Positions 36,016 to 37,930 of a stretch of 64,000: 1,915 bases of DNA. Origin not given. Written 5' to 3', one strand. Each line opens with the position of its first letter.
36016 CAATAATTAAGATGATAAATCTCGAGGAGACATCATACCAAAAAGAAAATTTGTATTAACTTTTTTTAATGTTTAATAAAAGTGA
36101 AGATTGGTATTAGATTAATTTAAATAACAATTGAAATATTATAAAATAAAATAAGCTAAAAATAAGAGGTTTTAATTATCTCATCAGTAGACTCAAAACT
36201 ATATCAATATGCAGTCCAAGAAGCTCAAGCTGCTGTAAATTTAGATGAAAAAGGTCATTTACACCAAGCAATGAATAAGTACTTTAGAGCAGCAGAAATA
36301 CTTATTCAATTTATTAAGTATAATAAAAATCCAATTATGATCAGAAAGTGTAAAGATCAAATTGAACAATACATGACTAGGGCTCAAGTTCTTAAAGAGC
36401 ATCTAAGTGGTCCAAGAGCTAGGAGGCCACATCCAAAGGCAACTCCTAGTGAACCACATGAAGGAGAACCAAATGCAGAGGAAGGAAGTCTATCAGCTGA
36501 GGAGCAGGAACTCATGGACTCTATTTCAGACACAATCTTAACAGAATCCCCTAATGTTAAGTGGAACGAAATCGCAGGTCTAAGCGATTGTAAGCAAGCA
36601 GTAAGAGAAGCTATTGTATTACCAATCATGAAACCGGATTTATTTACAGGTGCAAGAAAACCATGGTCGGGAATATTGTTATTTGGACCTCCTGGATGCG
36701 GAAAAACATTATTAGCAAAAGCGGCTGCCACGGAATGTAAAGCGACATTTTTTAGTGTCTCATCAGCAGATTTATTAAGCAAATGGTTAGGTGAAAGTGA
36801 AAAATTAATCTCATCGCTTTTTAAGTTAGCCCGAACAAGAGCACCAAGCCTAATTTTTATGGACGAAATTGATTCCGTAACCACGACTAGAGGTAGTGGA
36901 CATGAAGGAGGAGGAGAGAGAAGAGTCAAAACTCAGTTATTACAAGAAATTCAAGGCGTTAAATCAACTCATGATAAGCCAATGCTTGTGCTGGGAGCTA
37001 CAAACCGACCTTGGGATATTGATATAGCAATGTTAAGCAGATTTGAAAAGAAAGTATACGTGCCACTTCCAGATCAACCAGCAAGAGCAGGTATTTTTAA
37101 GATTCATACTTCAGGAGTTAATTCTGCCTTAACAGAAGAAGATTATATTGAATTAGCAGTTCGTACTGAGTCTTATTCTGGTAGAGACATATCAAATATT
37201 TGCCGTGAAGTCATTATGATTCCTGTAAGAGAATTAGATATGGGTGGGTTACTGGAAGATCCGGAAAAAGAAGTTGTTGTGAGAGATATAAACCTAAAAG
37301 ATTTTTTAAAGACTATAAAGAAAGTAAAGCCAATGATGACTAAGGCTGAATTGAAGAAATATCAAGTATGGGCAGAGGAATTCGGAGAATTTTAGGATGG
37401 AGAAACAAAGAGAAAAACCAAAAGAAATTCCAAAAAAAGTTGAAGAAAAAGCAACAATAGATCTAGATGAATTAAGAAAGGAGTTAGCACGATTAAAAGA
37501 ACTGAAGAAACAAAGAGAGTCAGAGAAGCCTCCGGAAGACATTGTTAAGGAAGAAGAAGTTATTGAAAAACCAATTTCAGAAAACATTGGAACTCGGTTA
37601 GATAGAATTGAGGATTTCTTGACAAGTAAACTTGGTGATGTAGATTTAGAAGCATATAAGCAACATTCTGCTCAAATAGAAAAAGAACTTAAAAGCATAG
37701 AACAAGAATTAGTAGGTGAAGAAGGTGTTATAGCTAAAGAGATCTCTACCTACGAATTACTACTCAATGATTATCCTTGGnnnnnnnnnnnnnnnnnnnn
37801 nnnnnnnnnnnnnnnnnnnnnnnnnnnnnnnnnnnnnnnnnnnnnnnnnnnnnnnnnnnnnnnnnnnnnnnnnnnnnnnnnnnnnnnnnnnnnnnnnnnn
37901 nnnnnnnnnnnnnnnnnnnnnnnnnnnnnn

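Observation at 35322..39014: Compact eukaryote-type ESCRT module: ESCRT-III, Vps4, Vps25-like and Vps22/36-like, with no ESCRT-I or ubiquitin genes nearby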

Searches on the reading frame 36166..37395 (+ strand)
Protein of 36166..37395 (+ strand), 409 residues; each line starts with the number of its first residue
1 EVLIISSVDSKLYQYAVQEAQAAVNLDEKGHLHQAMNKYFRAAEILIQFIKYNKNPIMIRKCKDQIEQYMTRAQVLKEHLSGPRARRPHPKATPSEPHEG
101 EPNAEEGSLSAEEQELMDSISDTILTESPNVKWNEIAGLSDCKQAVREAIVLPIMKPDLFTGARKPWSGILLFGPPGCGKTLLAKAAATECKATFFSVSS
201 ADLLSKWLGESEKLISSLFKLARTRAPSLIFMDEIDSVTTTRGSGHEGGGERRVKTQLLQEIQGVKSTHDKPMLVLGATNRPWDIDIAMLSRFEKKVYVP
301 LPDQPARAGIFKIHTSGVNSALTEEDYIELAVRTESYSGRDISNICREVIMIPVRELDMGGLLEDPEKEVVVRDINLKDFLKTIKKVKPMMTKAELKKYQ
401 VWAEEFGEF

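Call 3: search_protein_families(library=pfam, proteins=[window:36271-37395:+], max_evalue=0.1)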
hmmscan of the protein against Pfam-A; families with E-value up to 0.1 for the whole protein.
window:36271-37395:+ (374 aa): 21 families
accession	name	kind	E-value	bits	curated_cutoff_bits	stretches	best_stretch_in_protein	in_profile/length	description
PF00004.35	AAA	-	7e-40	137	21.2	1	135-266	1-131/131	ATPase family associated with various cellular activities (AAA)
PF17862.7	AAA_lid_3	-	2.3e-09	37.1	27.2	1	290-322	2-34/45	AAA+ lid domain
PF09336.16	Vps4_C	-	2.1e-08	34.5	21.3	1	331-372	20-61/61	Vps4 C terminal oligomerisation domain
PF05496.18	RuvB_N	-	9.6e-05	22.6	27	1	133-203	34-96/159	Holliday junction DNA helicase RuvB P-loop domain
PF13173.12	AAA_14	-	0.00018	22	27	1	135-205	5-76/129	AAA domain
PF04212.24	MIT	-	0.00041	20.8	30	1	2-43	25-66/66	MIT (microtubule interacting and transport) domain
PF07728.20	AAA_5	-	0.0014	19.1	22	1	135-248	2-125/139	AAA domain (dynein-related subfamily)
PF13191.12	AAA_16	-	0.0025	18.8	32.6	1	131-169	24-63/167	AAA ATPase domain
PF01695.23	IstB_IS21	-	0.0053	16.7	24.1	1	135-200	95-162/238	IstB-like ATP binding protein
PF07724.20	AAA_2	-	0.0061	17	27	1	131-225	2-97/166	AAA domain (Cdc48 subfamily)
PF13401.12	AAA_22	-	0.007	17.1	27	1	135-158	8-34/130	AAA domain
PF01078.27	Mg_chelatase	-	0.02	14.7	20.3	1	135-152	25-42/207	Magnesium chelatase, subunit ChlI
PF20720.3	nSTAND3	-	0.021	15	27.2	1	135-178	20-66/155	Novel STAND NTPase 3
PF06068.19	TIP49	-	0.023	14.3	23.8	1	133-184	51-104/347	TIP49 P-loop domain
PF24883.2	NPHP3_N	-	0.029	15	24.8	1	136-159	26-49/164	Nephrocystin 3, N-terminal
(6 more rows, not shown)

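Call 13: search_solved_structures(query=window:36166-37395:+, max_evalue=1e-20)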
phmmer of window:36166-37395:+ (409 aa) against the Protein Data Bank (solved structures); distinct sequences matched with E-value up to 1e-20: 265 (the best 60 are shown).
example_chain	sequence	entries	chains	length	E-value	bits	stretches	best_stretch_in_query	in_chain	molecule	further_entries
5g4g_A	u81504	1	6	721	3e-107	362.2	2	124-402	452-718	VCP-LIKE ATPASE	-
5g4f_A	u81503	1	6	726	3.1e-107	362.2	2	124-402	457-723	VCP-LIKE ATPASE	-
5vc7_A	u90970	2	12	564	1.2e-106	360.2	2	123-404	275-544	VCP-like ATPase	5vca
9m4n_A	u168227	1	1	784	8.1e-101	341.1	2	122-404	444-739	Cell division control protein 48 homolog A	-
9m3v_A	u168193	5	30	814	9.3e-101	340.9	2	122-404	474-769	Cell division control protein 48 homolog A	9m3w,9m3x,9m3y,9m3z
6chs_H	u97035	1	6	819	6e-97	328.3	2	120-382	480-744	Putative cell division control protein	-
5uie_A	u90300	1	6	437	1.2e-96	327.3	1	17-363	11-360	Vacuolar protein sorting-associated protein 4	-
5xmi_A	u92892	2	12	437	3e-96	326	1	17-363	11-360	Vacuolar protein sorting-associated protein 4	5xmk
6oaa_B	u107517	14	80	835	9.2e-96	324.4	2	122-373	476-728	Cell division control protein 48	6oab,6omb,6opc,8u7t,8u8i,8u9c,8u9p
8dar_A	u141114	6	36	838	9.4e-96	324.4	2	122-373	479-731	Cell division control protein 48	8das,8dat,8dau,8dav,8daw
6oa9_A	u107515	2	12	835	2.3e-95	323.1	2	122-373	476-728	Cell division control protein 48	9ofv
7l9x_A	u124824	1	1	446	5.9e-94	318.5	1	12-358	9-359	Vacuolar protein sorting-associated protein 4B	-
7wub_D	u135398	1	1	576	1e-93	317.7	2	120-365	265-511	Transitional endoplasmic reticulum ATPase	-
7rlh_A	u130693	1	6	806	1.3e-93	317.3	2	120-365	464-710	Transitional endoplasmic reticulum ATPase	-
7rlg_A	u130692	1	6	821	1.4e-93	317.2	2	120-365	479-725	Transitional endoplasmic reticulum ATPase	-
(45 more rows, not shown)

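Call 50: search_protein_families(library=ncbifam, proteins=[window:36178-37395:+], max_evalue=0.01)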
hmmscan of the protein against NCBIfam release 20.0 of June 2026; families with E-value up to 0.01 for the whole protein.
window:36178-37395:+ (405 aa): 24 families
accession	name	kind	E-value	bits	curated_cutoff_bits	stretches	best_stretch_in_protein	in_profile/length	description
NF041006.2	cell_div_CdvC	equivalog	7.7e-83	278.4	650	1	6-402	5-368/370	cell division protein CdvC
TIGR01243.1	CDC48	subfamily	2.6e-75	254.2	802.65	1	116-403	439-730/733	CDC48 family AAA ATPase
NF003069.1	PRK03992.1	subfamily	4.9e-62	210.3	500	1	119-353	120-356/379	proteasome-activating nucleotidase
TIGR01242.2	TIGR01242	subfamily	4.9e-60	203.4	500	1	119-353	103-339/362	proteasome-activating nucleotidase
NF047747.1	PrtsmActNtasePan2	equivalog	1.1e-50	173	700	1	121-352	142-375/397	proteasome-activating nucleotidase Pan2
NF047748.1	PrtsmActNtasePan1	equivalog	1.4e-50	172.5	750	1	122-352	140-372/405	proteasome-activating nucleotidase Pan1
TIGR01241.2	FtsH_fam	equivalog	2.3e-49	168.7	600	1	115-352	147-385/598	ATP-dependent zinc metalloprotease FtsH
TIGR03689.1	pup_AAA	equivalog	5.4e-42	144.2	504.75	1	113-311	165-378/512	proteasome ATPase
NF008004.0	PRK10733.1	equivalog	6.9e-36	123.4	1008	1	127-351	149-374/644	ATP-dependent zinc metalloprotease FtsH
NF042959.1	IteA_antiphage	equivalog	9.7e-30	103.9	510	1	163-346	125-301/367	anti-phage ATPase IteA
NF003229.0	PRK04195.1-5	equivalog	1.1e-06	27.7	280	1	164-240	45-118/413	replication factor C large subunit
NF000868.0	PRK00080.1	equivalog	1.3e-05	24.3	282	1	164-235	52-115/330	Holliday junction branch migration DNA helicase RuvB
NF003233.0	PRK04195.2-3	equivalog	1.4e-05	24.1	471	1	161-241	36-115/504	replication factor C large subunit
TIGR00635.1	ruvB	equivalog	1.7e-05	24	299.05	1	165-235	32-94/305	Holliday junction branch migration DNA helicase RuvB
NF003226.0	PRK04195.1-1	equivalog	2.6e-05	23.3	588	1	164-241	41-118/405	replication factor C large subunit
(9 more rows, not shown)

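Call 79: search_protein_families(library=pfam, proteins=[window:36178-37395:+], max_evalue=0.00001)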
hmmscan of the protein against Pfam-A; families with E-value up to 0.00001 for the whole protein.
window:36178-37395:+ (405 aa): 4 families
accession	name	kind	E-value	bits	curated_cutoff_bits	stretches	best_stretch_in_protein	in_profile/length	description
PF00004.35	AAA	-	7.7e-40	136.8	21.2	1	166-297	1-131/131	ATPase family associated with various cellular activities (AAA)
PF04212.24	MIT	-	2.4e-10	40.8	30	1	10-74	2-66/66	MIT (microtubule interacting and transport) domain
PF17862.7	AAA_lid_3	-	2.6e-09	36.9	27.2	1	321-353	2-34/45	AAA+ lid domain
PF09336.16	Vps4_C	-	2.3e-08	34.3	21.3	1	362-403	20-61/61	Vps4 C terminal oligomerisation domain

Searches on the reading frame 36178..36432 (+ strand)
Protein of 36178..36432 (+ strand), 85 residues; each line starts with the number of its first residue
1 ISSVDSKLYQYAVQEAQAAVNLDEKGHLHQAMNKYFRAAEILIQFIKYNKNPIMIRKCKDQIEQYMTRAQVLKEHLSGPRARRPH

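Call 49: search_solved_structures(query=window:36178-36432:+, max_evalue=1)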
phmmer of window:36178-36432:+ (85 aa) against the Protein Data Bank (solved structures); distinct sequences matched with E-value up to 1: 23.
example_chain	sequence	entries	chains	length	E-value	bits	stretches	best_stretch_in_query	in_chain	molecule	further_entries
4niq_A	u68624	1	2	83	1.4e-06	31.8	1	13-81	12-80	Vacuolar protein sorting-associated protein 4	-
5fvk_A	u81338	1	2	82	1.4e-06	31.8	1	13-81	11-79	VACUOLAR PROTEIN SORTING-ASSOCIATED PROTEIN 4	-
5fvl_A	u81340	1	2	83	1.5e-06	31.7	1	13-81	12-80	VACUOLAR PROTEIN SORTING-ASSOCIATED PROTEIN 4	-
2v6x_A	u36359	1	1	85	1.5e-06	31.6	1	13-81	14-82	VACUOLAR PROTEIN SORTING-ASSOCIATED PROTEIN 4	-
9bl8_A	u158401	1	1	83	1.6e-06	31.6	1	13-81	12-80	Vacuolar protein sorting-associated protein 4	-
8uc6_C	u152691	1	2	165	1.1e-05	29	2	8-75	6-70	Calpain-7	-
5uie_A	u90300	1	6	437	3.6e-05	27.3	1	13-81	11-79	Vacuolar protein sorting-associated protein 4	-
5xmi_A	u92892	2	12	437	3.6e-05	27.3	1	13-81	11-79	Vacuolar protein sorting-associated protein 4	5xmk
4a5x_A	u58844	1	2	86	0.00054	23.6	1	16-77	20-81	MIT DOMAIN-CONTAINING PROTEIN 1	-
2w2u_A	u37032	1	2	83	0.0007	23.2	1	9-74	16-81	HYPOTHETICAL P60 KATANIN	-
2ymb_A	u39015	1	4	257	0.00099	22.7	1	16-77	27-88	MIT DOMAIN-CONTAINING PROTEIN 1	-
4u7y_A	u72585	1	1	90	0.001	22.7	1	8-80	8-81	Vacuolar protein sorting-associated protein 4B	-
2jqh_A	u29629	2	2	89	0.001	22.7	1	8-80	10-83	Vacuolar protein sorting-associating protein 4B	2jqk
2cpt_A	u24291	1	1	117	0.0026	21.4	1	8-80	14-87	Vacuolar sorting protein 4b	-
1wr0_A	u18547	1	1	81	0.0035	21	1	8-76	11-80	SKD1 protein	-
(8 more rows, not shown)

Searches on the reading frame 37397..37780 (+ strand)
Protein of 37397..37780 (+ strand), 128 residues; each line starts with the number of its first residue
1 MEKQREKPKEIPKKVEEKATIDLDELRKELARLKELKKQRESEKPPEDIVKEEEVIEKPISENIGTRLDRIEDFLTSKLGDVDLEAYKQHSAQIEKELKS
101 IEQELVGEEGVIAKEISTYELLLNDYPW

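Call 67: search_solved_structures(query=A4, max_evalue=10)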
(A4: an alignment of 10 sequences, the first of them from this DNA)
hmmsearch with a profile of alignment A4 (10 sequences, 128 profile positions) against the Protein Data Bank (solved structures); distinct sequences matched with E-value up to 10: 20.
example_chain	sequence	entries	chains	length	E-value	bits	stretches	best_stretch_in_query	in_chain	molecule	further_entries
6qz9_0A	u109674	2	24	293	0.027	17.9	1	46-108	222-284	Proximal tail tube connector protein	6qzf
4fzo_A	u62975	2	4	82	0.046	17.2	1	14-48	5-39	uranyl binding protein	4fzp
4v7h_BX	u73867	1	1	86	0.42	14.1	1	7-40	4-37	60S ribosomal protein L35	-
9o19_X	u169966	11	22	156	0.46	13.9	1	15-84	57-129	ATP synthase subunit b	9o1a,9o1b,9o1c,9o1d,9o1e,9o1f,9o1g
9tlt_A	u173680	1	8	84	0.48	13.9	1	31-106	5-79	Sc-apCC-2-KLHL20-4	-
6uen_B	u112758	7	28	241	0.58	13.6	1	43-82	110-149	the phosphoprotein (P) of human respiratory syncytial virus | Phosphoprotein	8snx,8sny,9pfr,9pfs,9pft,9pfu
6pzk_B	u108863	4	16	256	0.64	13.5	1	43-82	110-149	Phosphoprotein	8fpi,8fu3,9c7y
9ecv_B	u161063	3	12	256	0.64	13.5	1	43-82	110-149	Phosphoprotein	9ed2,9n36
9o7i_A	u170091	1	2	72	0.81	13.1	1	15-71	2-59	E3 ubiquitin-protein ligase CHIP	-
2f23_A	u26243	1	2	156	0.81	13.1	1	19-76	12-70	Anti-cleavage anti-greA transcription factor gfh1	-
2eul_A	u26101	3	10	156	0.82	13.1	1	19-76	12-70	anti-cleavage anti-GreA transcription factor Gfh1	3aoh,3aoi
7abk_A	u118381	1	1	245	0.82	13.1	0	66-119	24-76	Chloroplast membrane-associated 30 kD protein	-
2etn_A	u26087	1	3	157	0.96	12.9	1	20-76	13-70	anti-cleavage anti-GreA transcription factor Gfh1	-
9o7e_A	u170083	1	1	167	2.5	11.6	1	13-89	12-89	E3 ubiquitin-protein ligase CHIP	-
8akq_0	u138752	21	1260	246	2.6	11.5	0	2-73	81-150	Chloroplast membrane-associated 30 kD protein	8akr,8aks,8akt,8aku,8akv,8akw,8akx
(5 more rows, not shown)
